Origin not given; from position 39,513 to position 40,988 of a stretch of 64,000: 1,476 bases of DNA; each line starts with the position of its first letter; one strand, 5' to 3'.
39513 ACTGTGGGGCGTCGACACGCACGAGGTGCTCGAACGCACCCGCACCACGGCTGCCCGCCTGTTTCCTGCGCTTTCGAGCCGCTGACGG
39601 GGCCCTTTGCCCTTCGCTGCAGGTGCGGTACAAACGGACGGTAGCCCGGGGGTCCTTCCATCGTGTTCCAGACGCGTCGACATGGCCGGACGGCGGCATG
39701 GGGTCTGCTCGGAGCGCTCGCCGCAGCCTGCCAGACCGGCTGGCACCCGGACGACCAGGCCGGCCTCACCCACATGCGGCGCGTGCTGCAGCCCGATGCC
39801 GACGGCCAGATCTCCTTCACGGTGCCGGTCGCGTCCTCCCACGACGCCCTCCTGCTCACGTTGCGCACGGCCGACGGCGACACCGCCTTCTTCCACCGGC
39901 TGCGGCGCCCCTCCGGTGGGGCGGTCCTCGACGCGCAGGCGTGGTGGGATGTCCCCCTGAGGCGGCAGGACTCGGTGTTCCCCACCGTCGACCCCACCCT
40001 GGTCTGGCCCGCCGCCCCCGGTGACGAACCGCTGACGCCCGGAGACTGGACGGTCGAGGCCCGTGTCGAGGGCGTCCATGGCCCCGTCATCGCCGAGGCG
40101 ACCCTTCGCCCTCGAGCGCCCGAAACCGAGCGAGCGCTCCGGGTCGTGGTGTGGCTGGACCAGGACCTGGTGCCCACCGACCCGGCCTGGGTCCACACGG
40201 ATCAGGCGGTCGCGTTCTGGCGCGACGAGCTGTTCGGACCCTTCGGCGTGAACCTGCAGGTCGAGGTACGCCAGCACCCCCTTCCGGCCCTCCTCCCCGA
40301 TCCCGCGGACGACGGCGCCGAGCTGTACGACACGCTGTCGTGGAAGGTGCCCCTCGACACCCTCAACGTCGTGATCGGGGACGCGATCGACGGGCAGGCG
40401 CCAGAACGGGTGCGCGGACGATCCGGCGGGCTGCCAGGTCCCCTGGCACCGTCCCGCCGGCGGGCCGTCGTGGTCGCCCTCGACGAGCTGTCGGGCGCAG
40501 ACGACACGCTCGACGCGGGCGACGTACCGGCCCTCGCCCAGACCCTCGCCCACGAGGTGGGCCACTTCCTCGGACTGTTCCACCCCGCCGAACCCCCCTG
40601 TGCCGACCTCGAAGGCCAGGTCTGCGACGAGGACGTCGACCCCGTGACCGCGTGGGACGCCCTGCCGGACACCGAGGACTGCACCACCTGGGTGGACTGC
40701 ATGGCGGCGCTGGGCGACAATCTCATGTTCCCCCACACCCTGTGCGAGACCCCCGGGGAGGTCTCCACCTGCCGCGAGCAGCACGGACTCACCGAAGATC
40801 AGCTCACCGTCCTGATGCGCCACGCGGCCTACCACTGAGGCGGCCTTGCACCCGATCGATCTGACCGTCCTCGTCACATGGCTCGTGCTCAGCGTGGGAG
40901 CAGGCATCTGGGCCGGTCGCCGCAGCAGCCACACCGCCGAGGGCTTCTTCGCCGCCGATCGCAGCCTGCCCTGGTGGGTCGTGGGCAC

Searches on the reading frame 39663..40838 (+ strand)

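Call 59: search_protein_families(library=pfam, proteins=[window:39663-40838:+], max_evalue=0.001)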
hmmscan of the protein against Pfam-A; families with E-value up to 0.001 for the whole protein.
window:39663-40838:+ (391 aa): 1 family
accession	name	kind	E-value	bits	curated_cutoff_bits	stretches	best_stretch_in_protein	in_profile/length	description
PF05572.19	Peptidase_M43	-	0.00024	21.5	23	1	292-342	69-118/152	Pregnancy-associated plasma protein-A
